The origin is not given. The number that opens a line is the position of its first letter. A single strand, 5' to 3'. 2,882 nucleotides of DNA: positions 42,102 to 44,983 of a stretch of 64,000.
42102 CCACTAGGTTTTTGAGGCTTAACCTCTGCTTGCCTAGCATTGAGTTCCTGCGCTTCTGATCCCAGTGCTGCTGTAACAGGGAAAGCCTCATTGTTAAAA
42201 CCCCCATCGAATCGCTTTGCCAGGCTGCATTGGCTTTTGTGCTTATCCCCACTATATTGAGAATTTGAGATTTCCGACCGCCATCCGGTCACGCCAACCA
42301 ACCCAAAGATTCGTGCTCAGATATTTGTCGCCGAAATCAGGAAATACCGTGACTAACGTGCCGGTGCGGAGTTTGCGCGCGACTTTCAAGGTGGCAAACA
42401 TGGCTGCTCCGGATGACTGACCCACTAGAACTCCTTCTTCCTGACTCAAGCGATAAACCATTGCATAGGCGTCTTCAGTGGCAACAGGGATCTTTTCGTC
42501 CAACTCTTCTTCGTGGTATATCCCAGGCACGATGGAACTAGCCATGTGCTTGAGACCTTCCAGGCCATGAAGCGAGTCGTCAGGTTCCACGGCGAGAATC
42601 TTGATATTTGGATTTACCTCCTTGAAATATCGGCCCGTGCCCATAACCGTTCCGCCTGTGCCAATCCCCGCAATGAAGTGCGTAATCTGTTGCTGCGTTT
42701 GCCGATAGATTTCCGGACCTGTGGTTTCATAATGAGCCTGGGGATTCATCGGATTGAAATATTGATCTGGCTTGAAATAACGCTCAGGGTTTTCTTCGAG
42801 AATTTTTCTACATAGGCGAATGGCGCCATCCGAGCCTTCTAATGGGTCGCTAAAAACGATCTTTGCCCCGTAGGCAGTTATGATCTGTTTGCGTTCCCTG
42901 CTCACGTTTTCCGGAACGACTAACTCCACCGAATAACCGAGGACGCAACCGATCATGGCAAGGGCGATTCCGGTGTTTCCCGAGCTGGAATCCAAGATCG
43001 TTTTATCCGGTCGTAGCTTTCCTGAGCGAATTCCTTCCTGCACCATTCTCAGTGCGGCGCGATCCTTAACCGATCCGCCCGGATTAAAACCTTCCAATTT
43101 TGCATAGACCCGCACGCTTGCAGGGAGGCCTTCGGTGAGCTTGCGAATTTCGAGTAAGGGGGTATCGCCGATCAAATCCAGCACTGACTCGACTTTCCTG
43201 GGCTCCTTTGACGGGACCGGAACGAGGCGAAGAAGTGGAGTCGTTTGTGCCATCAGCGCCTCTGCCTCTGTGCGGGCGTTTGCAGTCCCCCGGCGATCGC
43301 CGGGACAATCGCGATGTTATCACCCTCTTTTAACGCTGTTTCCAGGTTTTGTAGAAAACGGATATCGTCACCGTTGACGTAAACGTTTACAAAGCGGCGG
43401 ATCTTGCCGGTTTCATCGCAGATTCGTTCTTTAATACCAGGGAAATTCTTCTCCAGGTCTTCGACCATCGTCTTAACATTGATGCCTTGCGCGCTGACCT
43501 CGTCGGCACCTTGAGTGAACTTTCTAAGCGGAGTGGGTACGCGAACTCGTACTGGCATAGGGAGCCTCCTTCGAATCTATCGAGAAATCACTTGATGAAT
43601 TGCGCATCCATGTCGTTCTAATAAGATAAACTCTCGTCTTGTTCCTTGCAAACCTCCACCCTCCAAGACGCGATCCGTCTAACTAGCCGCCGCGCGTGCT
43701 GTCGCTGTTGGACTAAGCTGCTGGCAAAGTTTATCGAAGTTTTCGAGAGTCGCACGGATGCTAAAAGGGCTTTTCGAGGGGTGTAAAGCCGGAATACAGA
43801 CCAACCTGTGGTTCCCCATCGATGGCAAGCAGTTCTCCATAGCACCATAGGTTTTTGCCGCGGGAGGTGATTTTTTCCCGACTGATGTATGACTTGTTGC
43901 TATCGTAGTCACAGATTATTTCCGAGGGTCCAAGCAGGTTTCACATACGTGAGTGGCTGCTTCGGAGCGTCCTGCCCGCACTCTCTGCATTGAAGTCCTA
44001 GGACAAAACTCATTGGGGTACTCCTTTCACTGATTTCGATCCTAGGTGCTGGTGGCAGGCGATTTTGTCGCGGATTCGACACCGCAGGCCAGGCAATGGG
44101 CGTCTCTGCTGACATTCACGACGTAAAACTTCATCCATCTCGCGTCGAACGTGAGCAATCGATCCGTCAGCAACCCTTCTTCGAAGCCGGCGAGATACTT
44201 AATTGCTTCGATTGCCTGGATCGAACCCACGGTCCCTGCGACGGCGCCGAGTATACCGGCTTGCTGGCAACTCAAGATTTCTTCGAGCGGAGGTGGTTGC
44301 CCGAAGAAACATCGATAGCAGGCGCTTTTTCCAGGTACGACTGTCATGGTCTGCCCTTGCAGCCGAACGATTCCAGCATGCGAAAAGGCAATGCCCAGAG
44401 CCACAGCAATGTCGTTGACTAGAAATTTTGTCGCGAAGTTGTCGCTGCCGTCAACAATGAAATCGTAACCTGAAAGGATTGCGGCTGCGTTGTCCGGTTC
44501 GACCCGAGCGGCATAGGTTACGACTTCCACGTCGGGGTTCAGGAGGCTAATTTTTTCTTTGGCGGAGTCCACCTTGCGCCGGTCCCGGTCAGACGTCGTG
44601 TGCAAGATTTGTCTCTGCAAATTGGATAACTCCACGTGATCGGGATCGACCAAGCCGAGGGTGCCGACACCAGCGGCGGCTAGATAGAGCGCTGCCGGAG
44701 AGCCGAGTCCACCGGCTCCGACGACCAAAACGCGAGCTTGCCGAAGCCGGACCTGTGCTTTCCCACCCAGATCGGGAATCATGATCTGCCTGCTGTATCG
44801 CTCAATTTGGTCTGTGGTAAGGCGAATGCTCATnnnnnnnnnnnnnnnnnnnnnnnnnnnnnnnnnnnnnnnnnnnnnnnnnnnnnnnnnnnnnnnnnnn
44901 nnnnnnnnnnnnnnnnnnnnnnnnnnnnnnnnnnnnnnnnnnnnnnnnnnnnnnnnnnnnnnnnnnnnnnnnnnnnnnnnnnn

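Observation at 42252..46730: SAM-gated sulfur-carrier cassette (E1, decayed ThrC-like gene, extended CysO, CysM) next to a type-II homoserine kinase: a possible thiocarboxylate-dependent Cys/homocysteine route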

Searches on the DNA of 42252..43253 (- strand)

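Call 19: search_rna_families(sources=[L001, L002, L018, L017, L046, L022, L023, L020, L061, L035], threshold=gathering)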
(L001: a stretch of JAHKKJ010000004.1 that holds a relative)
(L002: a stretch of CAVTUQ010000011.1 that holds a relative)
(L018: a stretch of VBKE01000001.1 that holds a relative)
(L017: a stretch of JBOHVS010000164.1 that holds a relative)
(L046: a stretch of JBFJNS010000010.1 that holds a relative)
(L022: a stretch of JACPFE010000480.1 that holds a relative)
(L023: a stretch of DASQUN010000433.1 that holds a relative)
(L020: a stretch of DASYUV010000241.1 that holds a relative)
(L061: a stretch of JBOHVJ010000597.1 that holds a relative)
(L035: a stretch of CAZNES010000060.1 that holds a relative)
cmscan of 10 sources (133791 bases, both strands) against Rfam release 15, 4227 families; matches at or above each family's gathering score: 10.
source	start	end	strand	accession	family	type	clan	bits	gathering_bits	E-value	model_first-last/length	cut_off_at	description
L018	5331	5441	+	RF00162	SAM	Cis-reg; riboswitch;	CL00012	94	44.4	5.7e-21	1-108/108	no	SAM riboswitch aptamer (S box leader)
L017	4780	4891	+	RF00162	SAM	Cis-reg; riboswitch;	CL00012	91.6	44.4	2.8e-20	1-108/108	no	SAM riboswitch aptamer (S box leader)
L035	5145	5260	+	RF00162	SAM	Cis-reg; riboswitch;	CL00012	91.3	44.4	3.5e-20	1-108/108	no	SAM riboswitch aptamer (S box leader)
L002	5323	5434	+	RF00162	SAM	Cis-reg; riboswitch;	CL00012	90.1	44.4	7.7e-20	1-108/108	no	SAM riboswitch aptamer (S box leader)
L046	5298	5409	+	RF00162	SAM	Cis-reg; riboswitch;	CL00012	89.6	44.4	1.1e-19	1-108/108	no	SAM riboswitch aptamer (S box leader)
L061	256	367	+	RF00162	SAM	Cis-reg; riboswitch;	CL00012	89.4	44.4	1.2e-19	1-108/108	no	SAM riboswitch aptamer (S box leader)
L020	5344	5456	+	RF00162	SAM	Cis-reg; riboswitch;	CL00012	86.2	44.4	1.1e-18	1-108/108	no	SAM riboswitch aptamer (S box leader)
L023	847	958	+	RF00162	SAM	Cis-reg; riboswitch;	CL00012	84.1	44.4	4.5e-18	1-108/108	no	SAM riboswitch aptamer (S box leader)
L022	4932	5043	+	RF00162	SAM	Cis-reg; riboswitch;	CL00012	83.7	44.4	5.6e-18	1-108/108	no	SAM riboswitch aptamer (S box leader)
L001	5313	5427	+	RF00162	SAM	Cis-reg; riboswitch;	CL00012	82.7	44.4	1.1e-17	1-108/108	no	SAM riboswitch aptamer (S box leader)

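Call 22: search_rna_families(sources=[L003, L012, L014, L032, L033, L040, L048, L054, L057, L074], threshold=gathering)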
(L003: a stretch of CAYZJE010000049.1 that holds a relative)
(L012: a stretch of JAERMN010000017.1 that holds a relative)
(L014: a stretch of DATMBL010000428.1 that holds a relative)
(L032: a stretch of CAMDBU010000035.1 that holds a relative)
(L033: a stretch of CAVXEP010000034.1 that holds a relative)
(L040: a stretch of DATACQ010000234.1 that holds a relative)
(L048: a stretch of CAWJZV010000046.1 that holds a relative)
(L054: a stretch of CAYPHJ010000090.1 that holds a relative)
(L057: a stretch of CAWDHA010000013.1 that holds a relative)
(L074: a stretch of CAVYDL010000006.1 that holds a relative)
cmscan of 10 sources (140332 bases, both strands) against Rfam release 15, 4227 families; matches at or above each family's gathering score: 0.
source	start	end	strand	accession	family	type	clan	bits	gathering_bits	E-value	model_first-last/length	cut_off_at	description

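Call 23: search_rna_families(sources=[L026, L049, L069, L070, L072], threshold=gathering)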
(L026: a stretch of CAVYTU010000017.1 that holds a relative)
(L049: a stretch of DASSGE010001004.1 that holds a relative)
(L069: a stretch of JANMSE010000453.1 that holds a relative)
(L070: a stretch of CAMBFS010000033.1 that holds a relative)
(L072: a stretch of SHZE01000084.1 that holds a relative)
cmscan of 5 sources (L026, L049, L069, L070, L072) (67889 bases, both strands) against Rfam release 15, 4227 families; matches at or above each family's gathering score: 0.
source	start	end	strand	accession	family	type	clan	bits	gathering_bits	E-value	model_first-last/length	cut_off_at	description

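Call 55: search_rna_families(source=L018, start=5280, end=5520, threshold=gathering, show_alignments=1)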
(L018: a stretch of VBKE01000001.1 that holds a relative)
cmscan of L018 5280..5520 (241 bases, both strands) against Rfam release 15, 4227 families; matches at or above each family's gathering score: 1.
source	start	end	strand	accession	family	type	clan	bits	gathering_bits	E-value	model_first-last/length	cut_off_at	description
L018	5331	5441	+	RF00162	SAM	Cis-reg; riboswitch;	CL00012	94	44.4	1e-23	1-108/108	no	SAM riboswitch aptamer (S box leader)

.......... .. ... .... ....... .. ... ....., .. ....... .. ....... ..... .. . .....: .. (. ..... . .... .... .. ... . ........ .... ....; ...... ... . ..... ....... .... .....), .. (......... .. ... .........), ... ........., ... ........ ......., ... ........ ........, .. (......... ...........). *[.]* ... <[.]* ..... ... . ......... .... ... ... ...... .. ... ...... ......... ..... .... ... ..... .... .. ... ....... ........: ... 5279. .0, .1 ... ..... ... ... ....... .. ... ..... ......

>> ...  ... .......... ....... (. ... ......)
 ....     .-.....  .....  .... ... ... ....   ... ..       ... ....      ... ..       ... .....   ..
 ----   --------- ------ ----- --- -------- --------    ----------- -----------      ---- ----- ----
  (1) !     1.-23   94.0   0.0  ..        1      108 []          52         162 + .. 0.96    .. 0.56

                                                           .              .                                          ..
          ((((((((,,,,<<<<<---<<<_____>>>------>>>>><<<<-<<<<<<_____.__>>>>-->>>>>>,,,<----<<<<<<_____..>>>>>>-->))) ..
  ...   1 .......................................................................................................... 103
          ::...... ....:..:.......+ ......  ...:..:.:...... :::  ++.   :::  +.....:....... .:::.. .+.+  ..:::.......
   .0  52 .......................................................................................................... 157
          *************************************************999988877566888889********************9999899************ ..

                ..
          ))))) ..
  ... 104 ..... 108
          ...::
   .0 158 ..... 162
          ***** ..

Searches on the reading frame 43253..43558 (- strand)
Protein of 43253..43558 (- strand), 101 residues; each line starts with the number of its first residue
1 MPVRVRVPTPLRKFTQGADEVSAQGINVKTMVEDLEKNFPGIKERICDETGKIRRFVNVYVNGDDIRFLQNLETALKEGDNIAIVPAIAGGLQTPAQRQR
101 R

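Call 6: search_protein_families(library=ncbifam, proteins=[window:43253-43558:-], max_evalue=0.001)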
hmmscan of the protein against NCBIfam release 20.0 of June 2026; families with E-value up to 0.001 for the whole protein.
window:43253-43558:- (101 aa): 3 families
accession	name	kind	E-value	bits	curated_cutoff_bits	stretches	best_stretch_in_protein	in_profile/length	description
NF041918.1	SAMP1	equivalog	2.5e-16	60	60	1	9-91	7-91/91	ubiquitin-like small modifier protein 1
TIGR01687.1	moaD_arch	subfamily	1.9e-15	57.1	49.5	1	3-91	1-88/88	MoaD family protein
NF053661.1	Urm1_like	equivalog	1.3e-06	28.5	70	1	9-91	6-79/79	Urm1-like protein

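Call 35: search_protein_families(library=pfam, proteins=[window:43253-43558:-], max_evalue=0.01)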
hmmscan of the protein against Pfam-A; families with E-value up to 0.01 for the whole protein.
window:43253-43558:- (101 aa): 2 families
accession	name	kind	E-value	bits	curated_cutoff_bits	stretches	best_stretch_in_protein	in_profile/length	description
PF02597.26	ThiS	-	2.7e-17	63.5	22.5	1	5-91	1-76/76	ThiS family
PF09138.17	Urm1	-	0.00095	19.9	21.8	1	22-91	27-96/96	Urm1 (Ubiquitin related modifier)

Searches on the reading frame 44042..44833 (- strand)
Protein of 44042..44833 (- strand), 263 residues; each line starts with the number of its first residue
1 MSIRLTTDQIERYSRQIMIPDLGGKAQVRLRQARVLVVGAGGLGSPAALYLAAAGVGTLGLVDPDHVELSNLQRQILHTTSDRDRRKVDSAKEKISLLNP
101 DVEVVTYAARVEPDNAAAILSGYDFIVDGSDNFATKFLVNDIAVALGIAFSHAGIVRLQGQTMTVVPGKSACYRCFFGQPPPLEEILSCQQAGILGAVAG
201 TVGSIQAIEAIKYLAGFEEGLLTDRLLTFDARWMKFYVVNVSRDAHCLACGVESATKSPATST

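Call 6: search_protein_families(library=ncbifam, proteins=[window:44042-44833:-], max_evalue=0.001)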
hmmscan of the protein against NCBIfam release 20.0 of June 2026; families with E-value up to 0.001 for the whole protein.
window:44042-44833:- (263 aa): 22 families
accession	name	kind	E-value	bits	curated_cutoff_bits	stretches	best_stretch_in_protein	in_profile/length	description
NF006444.0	PRK08762.1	equivalog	7.5e-91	304.6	449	1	4-256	119-373/387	molybdopterin-synthase adenylyltransferase MoeB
NF047750.1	SAMPActivE1UbaA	equivalog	9.3e-82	274.4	450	1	1-254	1-252/270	SAMP-activating enzyme E1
NF005902.0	PRK07878.1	equivalog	9.4e-79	265.1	647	1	4-247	14-260/392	adenylyltransferase/sulfurtransferase MoeZ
NF004281.0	PRK05690.1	subfamily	7.6e-75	251.4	266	1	4-251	4-249/250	molybdopterin-synthase adenylyltransferase MoeB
TIGR02356.1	adenyl_thiF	equivalog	1.1e-70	237.2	275.25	1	12-214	1-203/203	thiazole biosynthesis adenylyltransferase ThiF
NF005646.0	PRK07411.1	equivalog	2.4e-68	231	633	1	2-242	8-247/390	molybdopterin-synthase adenylyltransferase MoeB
NF004111.0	PRK05600.1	equivalog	7.4e-59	199.7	437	1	4-250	13-261/371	ThiF family adenylyltransferase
NF006204.0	PRK08328.1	equivalog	2.3e-55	187.7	339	1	5-240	2-230/231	hypothetical protein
TIGR02355.1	moeB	equivalog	1.5e-54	184.9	376.55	1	11-250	3-240/240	molybdopterin-synthase adenylyltransferase MoeB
NF009123.0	PRK12475.1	subfamily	1.8e-50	172.2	510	1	11-254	3-247/338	MoeB/ThiF family adenylyltransferase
NF006395.0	PRK08644.1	equivalog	2.9e-27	95.7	159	1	16-141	14-138/215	sulfur carrier protein ThiS adenylyltransferase ThiF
NF006077.0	PRK08223.1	equivalog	8e-23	80.8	266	1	25-150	21-148/296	hypothetical protein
TIGR02354.1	thiF_fam2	equivalog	2.7e-22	79.7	152.2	1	24-140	13-128/200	thiamine biosynthesis protein ThiF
NF011696.0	PRK15116.1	equivalog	3e-16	59.9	304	1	23-136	21-135/268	tRNA cyclic N6-threonylcarbamoyladenosine(37) synthase TcdA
NF011424.0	PRK14851.1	subfamily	1.1e-13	50.1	1170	1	10-151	23-164/679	hypothetical protein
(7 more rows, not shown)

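Call 35: search_protein_families(library=pfam, proteins=[window:44042-44833:-], max_evalue=0.01)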
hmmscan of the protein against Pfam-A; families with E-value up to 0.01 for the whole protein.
window:44042-44833:- (263 aa): 4 families
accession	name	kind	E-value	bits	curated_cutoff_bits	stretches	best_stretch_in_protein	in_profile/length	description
PF00899.27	ThiF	-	2.1e-78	263.2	28.1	1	13-247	1-236/238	ThiF family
PF00056.29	Ldh_1_N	-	0.0028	18.2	27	1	34-111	2-81/141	lactate/malate dehydrogenase, NAD binding domain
PF03435.24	Sacchrp_dh_NADP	-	0.0042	17.9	25.1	0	35-134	1-80/129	Saccharopine dehydrogenase NADP binding domain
PF02558.23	ApbA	-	0.0077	16.3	22.2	0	35-88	1-52/150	Ketopantoate reductase PanE/ApbA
